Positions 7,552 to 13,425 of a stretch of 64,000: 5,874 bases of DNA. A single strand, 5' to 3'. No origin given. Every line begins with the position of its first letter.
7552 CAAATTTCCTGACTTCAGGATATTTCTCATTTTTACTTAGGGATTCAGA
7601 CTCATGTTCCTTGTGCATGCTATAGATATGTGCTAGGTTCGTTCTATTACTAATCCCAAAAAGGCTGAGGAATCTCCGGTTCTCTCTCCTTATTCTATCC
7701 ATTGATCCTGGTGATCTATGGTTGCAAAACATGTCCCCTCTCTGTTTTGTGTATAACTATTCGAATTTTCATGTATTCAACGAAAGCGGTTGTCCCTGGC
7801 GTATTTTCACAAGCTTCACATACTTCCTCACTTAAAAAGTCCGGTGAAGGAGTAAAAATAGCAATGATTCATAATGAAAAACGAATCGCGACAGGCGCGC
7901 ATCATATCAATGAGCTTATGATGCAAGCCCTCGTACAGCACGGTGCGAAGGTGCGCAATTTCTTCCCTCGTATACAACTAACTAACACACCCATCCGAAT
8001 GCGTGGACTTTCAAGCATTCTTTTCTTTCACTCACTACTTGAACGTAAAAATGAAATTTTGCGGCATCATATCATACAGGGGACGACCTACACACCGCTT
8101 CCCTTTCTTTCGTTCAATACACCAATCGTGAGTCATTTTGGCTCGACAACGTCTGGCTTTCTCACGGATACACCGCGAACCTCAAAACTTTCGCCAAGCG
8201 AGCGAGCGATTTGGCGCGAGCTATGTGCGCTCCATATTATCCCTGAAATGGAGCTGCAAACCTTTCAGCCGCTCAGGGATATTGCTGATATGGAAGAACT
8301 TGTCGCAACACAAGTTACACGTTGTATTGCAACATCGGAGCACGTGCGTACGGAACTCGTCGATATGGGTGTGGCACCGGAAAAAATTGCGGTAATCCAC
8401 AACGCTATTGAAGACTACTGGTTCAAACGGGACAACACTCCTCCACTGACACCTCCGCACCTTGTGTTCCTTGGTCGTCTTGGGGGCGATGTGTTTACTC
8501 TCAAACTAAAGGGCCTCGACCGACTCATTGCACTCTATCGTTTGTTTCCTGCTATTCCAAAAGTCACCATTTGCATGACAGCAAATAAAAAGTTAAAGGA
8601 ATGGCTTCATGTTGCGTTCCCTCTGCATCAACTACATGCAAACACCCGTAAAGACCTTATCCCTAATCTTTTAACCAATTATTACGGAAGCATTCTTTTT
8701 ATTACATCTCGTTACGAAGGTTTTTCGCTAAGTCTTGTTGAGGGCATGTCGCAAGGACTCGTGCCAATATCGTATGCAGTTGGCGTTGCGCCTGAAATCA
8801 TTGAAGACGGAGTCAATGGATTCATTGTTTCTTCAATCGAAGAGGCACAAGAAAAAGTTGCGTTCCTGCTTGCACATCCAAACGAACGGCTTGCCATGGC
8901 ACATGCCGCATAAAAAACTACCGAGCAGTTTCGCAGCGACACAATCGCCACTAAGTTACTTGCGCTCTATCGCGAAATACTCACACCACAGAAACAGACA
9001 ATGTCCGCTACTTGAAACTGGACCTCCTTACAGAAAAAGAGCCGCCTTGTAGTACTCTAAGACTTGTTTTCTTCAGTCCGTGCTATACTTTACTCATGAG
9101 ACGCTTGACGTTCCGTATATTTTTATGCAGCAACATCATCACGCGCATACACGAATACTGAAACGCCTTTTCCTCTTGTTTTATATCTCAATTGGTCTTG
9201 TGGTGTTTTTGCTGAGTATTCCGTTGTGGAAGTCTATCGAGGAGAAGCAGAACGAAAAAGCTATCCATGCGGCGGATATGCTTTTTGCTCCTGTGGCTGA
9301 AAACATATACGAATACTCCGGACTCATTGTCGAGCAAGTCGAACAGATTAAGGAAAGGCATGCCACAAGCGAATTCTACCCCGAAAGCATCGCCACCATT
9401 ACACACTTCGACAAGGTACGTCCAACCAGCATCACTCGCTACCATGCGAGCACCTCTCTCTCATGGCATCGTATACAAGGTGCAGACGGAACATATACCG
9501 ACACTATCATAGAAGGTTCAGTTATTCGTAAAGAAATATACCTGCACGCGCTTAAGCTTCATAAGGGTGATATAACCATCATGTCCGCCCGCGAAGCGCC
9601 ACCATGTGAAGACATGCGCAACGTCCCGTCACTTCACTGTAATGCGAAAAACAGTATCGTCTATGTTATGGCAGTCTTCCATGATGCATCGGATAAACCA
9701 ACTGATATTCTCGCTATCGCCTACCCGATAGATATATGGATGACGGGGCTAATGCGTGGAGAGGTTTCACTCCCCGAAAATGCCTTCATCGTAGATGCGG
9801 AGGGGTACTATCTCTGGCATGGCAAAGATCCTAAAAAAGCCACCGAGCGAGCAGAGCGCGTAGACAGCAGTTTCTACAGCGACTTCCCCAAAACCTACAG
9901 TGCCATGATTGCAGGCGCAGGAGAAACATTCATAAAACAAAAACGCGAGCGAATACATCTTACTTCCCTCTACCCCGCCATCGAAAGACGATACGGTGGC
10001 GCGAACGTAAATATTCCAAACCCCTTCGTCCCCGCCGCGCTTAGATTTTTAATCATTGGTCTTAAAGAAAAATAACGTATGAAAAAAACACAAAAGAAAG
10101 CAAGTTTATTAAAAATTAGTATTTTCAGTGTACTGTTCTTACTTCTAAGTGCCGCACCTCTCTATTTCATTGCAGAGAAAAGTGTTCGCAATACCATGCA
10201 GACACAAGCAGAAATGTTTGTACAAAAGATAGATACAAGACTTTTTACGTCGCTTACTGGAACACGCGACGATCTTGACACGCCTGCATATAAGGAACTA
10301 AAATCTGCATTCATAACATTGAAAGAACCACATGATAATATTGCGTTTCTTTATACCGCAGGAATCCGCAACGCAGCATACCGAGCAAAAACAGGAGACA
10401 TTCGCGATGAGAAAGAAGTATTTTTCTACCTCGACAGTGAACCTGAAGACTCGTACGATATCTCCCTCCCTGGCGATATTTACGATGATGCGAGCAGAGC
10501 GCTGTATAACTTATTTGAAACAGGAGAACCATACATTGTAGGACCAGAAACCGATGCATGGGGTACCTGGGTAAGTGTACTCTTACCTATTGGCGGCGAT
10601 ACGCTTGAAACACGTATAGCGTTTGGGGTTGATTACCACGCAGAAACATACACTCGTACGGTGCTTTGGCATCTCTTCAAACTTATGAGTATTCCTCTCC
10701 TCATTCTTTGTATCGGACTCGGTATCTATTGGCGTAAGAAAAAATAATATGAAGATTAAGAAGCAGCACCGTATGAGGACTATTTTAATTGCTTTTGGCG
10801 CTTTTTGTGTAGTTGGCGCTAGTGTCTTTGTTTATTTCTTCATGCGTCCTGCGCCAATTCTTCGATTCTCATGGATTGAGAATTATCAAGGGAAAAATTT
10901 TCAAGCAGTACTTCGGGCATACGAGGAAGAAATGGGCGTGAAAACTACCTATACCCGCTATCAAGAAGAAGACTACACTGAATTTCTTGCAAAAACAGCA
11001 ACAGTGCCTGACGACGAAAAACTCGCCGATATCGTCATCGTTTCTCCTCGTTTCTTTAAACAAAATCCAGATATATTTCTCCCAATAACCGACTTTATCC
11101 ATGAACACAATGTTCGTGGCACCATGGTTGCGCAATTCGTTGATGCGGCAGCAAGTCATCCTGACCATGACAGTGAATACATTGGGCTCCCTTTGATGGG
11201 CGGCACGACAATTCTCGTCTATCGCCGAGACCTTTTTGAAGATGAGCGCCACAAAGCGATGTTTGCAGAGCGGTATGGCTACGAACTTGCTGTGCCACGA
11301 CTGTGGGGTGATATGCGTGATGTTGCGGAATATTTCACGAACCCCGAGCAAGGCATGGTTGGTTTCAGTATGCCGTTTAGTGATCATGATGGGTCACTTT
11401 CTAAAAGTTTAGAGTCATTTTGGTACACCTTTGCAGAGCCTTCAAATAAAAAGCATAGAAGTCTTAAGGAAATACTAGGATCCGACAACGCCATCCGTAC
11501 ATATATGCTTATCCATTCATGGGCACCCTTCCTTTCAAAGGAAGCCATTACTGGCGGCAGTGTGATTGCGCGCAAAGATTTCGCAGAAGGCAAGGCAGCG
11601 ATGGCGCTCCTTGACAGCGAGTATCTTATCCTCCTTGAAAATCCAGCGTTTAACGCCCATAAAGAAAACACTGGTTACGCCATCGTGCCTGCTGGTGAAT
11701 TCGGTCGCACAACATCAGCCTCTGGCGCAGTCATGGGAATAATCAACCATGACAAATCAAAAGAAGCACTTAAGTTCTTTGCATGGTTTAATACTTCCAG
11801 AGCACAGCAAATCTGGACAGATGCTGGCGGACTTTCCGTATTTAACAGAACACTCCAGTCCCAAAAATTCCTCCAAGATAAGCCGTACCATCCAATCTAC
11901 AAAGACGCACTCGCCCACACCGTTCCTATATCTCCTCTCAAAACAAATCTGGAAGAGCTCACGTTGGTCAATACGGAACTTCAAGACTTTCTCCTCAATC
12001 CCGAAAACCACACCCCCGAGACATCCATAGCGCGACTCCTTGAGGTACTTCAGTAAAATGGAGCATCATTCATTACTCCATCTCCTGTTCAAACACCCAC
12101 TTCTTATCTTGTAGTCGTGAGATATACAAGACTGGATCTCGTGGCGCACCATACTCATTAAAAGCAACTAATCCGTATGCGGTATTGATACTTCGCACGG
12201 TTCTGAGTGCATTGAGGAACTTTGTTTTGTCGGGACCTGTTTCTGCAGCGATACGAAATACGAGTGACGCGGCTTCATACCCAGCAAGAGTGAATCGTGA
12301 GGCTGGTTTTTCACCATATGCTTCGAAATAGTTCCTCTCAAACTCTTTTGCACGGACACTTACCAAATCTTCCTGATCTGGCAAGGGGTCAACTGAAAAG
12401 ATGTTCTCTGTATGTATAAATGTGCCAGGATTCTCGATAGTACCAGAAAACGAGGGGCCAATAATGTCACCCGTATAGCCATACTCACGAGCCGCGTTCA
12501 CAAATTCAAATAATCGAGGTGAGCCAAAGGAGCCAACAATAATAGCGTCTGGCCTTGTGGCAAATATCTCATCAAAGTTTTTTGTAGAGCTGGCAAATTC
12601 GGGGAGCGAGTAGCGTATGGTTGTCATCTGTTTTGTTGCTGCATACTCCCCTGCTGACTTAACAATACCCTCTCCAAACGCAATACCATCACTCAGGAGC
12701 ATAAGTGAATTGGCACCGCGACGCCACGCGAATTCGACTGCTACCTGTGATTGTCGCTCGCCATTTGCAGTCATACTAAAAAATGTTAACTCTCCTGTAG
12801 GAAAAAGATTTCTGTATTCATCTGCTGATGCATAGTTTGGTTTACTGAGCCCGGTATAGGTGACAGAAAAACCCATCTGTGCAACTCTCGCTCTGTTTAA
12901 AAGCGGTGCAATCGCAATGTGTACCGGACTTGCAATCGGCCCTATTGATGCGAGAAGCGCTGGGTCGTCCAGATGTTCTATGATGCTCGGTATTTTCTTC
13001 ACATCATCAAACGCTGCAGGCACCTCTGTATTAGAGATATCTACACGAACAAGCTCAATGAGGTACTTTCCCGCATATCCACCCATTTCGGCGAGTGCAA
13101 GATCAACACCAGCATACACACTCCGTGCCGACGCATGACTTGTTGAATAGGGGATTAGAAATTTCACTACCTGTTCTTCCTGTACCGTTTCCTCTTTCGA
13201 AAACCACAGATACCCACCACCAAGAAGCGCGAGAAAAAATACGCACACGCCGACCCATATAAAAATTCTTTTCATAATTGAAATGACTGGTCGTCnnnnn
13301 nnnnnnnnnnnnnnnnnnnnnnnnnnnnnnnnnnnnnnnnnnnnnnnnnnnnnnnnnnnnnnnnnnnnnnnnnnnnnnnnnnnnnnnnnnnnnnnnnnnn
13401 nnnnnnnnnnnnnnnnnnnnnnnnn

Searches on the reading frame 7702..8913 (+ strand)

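Call 24: search_protein_families(library=pfam, proteins=[window:7702-8913:+], max_evalue=0.001)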
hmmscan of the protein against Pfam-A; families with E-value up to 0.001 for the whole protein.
window:7702-8913:+ (403 aa): 4 families
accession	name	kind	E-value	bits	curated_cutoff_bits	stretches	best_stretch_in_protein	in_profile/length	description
PF00534.26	Glycos_transf_1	-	4.8e-15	55.9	26.4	1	247-402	11-168/172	Glycosyl transferases group 1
PF13692.12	Glyco_trans_1_4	-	6.7e-10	39.8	27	1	320-391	70-141/142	Glycosyl transferases group 1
PF13439.12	Glyco_transf_4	-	1.2e-06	29.1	28.5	1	196-237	125-167/170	Glycosyltransferase Family 4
PF13579.12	Glyco_trans_4_4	-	7e-05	23.7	29.7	1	191-234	116-157/158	Glycosyl transferase 4-like domain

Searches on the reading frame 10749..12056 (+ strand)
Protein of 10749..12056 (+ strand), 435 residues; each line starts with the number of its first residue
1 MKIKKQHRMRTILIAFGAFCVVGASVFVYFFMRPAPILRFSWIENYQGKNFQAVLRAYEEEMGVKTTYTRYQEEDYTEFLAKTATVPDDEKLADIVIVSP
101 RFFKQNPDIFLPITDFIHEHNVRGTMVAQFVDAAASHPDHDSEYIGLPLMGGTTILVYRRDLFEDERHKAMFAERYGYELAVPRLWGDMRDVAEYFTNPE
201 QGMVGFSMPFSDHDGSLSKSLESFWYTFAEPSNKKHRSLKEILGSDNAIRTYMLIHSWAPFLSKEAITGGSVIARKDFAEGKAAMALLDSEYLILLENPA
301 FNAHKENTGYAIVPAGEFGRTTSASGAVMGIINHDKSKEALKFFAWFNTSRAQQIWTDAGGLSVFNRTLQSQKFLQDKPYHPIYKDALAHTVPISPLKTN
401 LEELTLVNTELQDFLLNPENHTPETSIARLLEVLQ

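Call 25: search_protein_families(library=pfam, proteins=[window:10749-12056:+], max_evalue=0.001)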
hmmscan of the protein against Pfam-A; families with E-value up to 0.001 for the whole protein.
window:10749-12056:+ (435 aa): 2 families
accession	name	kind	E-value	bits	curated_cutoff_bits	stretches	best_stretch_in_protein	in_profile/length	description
PF01547.30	SBP_bac_1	-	1.5e-13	51.8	26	1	48-354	7-307/307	Bacterial extracellular solute-binding protein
PF13416.11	SBP_bac_8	-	5e-10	40.1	27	1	55-379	3-275/279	Bacterial extracellular solute-binding protein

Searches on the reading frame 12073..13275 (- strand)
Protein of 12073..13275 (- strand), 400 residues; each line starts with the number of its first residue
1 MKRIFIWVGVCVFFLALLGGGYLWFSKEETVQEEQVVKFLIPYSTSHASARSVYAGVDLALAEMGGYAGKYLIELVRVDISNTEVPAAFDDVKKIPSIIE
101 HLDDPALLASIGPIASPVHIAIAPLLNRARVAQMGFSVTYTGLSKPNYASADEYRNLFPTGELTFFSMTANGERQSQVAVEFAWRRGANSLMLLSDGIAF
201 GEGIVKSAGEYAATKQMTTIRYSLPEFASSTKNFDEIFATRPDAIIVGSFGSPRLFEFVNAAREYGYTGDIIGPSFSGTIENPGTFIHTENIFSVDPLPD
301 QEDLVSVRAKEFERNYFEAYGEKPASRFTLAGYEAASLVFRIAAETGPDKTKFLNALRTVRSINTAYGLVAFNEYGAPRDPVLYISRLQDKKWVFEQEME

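Call 25: search_protein_families(library=pfam, proteins=[window:12073-13275:-], max_evalue=0.001)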
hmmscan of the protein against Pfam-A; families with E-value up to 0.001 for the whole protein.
window:12073-13275:- (400 aa): 2 families
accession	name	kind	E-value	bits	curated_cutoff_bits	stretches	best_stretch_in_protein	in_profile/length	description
PF13458.12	Peripla_BP_6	-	7.2e-21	75.7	31.7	1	48-379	16-330/343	Periplasmic binding protein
PF01094.35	ANF_receptor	-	1.8e-05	24.4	25.4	1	108-388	52-350/353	Receptor family ligand binding region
